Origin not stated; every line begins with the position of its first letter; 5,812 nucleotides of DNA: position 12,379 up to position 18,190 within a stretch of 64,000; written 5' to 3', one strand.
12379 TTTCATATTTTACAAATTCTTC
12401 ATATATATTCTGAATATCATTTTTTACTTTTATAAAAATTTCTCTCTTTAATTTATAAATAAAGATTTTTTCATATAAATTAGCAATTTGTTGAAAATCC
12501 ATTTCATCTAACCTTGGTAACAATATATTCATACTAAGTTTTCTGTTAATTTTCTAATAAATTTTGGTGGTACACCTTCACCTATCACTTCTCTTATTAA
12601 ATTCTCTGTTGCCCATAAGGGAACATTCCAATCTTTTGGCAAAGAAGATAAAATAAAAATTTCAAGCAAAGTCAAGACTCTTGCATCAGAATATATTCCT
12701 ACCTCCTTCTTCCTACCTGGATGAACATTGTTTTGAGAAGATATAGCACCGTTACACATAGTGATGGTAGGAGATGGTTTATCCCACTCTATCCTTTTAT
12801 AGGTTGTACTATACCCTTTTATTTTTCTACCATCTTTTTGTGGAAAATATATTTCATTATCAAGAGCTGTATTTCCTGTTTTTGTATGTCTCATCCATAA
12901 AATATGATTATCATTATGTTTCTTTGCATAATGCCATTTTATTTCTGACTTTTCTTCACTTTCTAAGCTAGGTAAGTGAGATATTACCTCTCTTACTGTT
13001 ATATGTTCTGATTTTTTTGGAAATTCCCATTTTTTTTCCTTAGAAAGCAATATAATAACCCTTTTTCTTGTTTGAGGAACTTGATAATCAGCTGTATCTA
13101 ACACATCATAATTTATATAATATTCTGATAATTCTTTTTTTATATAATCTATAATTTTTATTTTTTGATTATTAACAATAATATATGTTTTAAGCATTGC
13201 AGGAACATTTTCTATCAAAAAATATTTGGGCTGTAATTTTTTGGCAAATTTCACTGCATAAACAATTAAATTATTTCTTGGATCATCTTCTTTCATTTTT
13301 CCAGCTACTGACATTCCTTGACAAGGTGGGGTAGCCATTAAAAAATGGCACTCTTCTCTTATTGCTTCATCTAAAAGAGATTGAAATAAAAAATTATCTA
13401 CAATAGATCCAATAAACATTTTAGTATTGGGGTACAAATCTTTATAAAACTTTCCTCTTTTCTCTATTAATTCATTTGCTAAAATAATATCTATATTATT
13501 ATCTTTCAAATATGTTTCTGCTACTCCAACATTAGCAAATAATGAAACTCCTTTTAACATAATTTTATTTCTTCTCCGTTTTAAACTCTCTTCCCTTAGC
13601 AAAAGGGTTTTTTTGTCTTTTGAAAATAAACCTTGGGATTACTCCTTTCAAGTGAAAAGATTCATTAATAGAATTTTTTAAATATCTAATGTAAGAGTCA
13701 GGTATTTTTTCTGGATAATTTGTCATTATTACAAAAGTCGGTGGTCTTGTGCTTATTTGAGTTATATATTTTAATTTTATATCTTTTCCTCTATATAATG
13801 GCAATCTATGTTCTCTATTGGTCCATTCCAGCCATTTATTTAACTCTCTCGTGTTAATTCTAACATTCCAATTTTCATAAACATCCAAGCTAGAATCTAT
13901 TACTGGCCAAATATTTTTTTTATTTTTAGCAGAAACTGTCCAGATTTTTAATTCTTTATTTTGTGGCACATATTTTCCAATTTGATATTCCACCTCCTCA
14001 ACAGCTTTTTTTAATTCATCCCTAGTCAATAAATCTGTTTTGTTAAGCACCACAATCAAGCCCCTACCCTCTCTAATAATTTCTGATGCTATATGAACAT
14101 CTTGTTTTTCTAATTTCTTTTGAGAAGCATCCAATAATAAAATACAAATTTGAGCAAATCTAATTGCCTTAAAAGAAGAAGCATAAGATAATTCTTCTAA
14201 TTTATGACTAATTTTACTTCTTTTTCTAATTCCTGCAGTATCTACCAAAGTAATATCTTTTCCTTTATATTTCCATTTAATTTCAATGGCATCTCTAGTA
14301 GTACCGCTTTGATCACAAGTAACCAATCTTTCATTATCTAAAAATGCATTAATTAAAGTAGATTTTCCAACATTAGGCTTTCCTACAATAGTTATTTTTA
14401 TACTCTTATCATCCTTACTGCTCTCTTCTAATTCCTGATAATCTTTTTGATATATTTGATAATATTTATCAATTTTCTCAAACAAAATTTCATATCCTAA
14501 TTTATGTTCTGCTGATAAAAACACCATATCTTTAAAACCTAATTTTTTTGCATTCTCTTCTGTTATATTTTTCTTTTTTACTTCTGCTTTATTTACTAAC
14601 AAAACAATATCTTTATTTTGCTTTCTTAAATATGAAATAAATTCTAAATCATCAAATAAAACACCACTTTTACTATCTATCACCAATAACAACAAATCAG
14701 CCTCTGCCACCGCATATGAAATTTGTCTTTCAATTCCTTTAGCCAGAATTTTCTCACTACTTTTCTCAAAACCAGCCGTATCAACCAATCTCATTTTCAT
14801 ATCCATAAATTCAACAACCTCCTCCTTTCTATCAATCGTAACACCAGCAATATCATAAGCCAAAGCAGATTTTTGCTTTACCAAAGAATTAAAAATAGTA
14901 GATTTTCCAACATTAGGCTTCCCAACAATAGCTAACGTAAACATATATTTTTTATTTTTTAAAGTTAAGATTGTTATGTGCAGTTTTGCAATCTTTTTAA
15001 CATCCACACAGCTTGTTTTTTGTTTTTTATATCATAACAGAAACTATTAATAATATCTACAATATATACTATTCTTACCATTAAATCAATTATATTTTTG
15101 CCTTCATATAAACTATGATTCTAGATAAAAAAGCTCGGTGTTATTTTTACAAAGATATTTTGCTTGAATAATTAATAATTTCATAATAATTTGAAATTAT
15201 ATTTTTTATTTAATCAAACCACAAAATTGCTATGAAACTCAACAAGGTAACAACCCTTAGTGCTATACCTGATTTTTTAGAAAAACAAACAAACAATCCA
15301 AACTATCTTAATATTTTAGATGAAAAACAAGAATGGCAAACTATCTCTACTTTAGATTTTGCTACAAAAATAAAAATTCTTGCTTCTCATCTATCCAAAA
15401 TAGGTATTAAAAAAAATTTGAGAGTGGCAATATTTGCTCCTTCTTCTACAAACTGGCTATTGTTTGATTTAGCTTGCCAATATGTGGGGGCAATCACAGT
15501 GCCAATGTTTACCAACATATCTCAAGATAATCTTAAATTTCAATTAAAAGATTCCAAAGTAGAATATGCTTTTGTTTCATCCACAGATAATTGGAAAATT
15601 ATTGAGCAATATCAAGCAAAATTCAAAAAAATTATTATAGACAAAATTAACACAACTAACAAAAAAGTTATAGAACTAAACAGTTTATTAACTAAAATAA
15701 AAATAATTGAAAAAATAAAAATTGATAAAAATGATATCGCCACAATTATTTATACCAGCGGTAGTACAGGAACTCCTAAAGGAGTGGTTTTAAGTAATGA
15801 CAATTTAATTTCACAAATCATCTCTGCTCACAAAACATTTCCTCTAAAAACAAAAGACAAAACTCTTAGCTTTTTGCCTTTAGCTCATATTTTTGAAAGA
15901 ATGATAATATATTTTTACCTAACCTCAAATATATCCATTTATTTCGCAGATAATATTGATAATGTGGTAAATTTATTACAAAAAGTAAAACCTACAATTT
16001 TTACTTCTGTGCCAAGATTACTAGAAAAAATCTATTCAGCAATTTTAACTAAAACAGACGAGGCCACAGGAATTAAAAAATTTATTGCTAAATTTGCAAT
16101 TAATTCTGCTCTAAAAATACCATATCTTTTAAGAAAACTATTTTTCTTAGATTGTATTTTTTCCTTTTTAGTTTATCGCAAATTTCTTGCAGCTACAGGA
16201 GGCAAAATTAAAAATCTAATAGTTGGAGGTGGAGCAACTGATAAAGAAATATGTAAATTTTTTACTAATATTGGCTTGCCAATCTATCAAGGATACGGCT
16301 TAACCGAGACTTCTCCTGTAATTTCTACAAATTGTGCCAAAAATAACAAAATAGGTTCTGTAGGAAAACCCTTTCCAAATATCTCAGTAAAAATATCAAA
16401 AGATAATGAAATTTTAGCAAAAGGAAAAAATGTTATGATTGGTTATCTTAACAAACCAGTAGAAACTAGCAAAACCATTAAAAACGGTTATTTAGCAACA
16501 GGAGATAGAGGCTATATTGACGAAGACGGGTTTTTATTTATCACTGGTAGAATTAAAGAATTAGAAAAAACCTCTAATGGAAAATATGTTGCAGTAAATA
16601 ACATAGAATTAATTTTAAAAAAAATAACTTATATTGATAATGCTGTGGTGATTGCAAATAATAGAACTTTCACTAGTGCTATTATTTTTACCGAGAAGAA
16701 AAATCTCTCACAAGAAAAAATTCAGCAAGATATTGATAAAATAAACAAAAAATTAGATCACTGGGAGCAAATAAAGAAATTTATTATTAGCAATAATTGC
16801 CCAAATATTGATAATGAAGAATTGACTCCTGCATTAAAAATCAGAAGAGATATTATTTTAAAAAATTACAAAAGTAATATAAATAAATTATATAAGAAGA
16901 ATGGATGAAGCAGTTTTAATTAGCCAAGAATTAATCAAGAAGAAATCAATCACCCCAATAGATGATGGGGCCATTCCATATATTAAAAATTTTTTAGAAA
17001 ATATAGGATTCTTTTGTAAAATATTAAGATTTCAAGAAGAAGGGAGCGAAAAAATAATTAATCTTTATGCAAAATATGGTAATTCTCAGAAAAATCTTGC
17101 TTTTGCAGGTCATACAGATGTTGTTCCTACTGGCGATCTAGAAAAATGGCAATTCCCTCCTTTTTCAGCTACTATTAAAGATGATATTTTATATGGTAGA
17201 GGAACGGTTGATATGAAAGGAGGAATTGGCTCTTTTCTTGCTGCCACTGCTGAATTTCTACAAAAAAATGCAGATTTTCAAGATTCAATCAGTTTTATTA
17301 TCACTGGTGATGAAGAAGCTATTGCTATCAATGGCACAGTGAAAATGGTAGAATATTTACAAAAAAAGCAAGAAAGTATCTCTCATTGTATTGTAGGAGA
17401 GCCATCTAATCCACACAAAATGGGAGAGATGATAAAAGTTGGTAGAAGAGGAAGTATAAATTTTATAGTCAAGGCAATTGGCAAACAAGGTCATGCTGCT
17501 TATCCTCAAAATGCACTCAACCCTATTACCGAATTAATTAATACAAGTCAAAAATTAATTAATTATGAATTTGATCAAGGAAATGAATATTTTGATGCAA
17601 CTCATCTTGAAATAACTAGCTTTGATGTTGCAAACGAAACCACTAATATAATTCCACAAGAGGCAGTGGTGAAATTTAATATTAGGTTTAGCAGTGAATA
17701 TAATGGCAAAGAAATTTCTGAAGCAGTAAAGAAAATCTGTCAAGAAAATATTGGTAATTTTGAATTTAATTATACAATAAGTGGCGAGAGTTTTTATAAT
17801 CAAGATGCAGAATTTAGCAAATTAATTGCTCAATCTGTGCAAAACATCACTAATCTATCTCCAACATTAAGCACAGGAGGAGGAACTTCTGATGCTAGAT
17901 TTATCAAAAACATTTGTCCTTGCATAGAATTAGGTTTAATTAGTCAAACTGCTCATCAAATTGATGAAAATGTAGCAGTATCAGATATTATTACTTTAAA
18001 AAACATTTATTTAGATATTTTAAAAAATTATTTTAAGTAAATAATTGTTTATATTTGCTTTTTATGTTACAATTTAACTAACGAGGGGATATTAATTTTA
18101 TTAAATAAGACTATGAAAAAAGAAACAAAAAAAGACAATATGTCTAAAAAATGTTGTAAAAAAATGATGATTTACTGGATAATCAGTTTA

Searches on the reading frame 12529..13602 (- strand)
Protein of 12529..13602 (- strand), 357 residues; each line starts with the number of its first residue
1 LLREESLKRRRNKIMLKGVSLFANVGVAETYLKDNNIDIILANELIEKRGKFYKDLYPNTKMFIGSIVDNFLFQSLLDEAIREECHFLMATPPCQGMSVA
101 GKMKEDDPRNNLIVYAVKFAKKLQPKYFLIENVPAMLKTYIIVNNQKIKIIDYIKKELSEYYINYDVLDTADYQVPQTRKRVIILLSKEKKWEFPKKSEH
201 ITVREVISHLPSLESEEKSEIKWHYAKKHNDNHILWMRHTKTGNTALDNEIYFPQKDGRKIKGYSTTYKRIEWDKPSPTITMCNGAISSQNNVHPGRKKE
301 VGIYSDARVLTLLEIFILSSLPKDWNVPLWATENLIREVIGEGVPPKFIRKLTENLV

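Call 71: search_protein_families(library=pfam, max_evalue=0.0001, proteins=[window:12529-13602:-])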
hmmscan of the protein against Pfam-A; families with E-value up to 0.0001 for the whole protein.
window:12529-13602:- (357 aa): 1 family
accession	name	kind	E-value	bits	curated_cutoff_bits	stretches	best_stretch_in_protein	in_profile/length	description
PF00145.23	DNA_methylase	-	2.4e-49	169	22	1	17-356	2-322/324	C-5 cytosine-specific DNA methylase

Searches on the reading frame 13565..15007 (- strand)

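Call 82: search_protein_families(library=pfam, max_evalue=0.00001, proteins=[window:13565-15007:-])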
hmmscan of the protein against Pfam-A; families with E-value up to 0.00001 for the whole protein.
window:13565-15007:- (480 aa): 11 families
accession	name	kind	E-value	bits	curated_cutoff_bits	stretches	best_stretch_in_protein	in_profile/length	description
PF01926.29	MMR_HSR1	-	2.8e-51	172.8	21.9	2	204-323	1-113/113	50S ribosome-binding GTPase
PF02421.24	FeoB_N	-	1.9e-29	102.6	27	2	24-176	2-153/156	Ferrous iron transport protein B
PF14714.11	KH_dom-like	-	2.2e-25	89.2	27.3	1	383-463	1-81/81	KH-domain-like of EngA bacterial GTPase enzymes, C-terminal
PF00009.33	GTP_EFTU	-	6.2e-21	75.3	26.5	2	203-375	4-184/188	Elongation factor Tu GTP binding domain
PF00071.28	Ras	-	2e-15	57.1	21.6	2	204-370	1-153/162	Ras family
PF00350.29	Dynamin_N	-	1.8e-14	54.6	27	0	205-246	1-41/168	Dynamin family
PF00735.24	Septin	-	2.7e-11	43.7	26.2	0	21-83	3-75/280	Septin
PF04548.22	AIG1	-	3.9e-11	43.1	27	0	204-334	2-136/212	AIG1 family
PF08477.19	Roc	-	8.9e-11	42.5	27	0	204-325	1-119/119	Ras of Complex, Roc, domain of DAPkinase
PF03193.22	RsgA_GTPase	-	8.5e-10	39.2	30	0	98-240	18-151/174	RsgA GTPase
PF05621.17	TniB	-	1.2e-07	31.8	22.4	0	191-293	24-126/189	Bacterial TniB protein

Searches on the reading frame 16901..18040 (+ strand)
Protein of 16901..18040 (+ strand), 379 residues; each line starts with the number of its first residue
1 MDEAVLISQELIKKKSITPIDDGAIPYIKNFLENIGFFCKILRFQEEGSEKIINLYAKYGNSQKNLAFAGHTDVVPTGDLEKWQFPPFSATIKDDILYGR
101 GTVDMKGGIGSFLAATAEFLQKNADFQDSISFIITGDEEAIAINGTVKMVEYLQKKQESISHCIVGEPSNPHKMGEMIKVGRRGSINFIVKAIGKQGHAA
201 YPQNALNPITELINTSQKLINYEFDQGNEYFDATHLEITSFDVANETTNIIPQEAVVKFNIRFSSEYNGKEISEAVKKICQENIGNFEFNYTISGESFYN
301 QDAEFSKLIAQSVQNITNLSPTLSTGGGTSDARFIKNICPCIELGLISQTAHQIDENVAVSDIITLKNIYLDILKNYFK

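Call 82: search_protein_families(library=pfam, max_evalue=0.00001, proteins=[window:16901-18040:+])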
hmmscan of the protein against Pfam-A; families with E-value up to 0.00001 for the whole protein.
window:16901-18040:+ (379 aa): 2 families
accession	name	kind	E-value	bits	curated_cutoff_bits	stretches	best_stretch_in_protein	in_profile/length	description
PF01546.33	Peptidase_M20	-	3.6e-38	132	24.6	1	67-375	1-205/206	Peptidase family M20/M25/M40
PF07687.19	M20_dimer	-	2.6e-21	76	21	1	180-283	1-102/107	Peptidase dimerisation domain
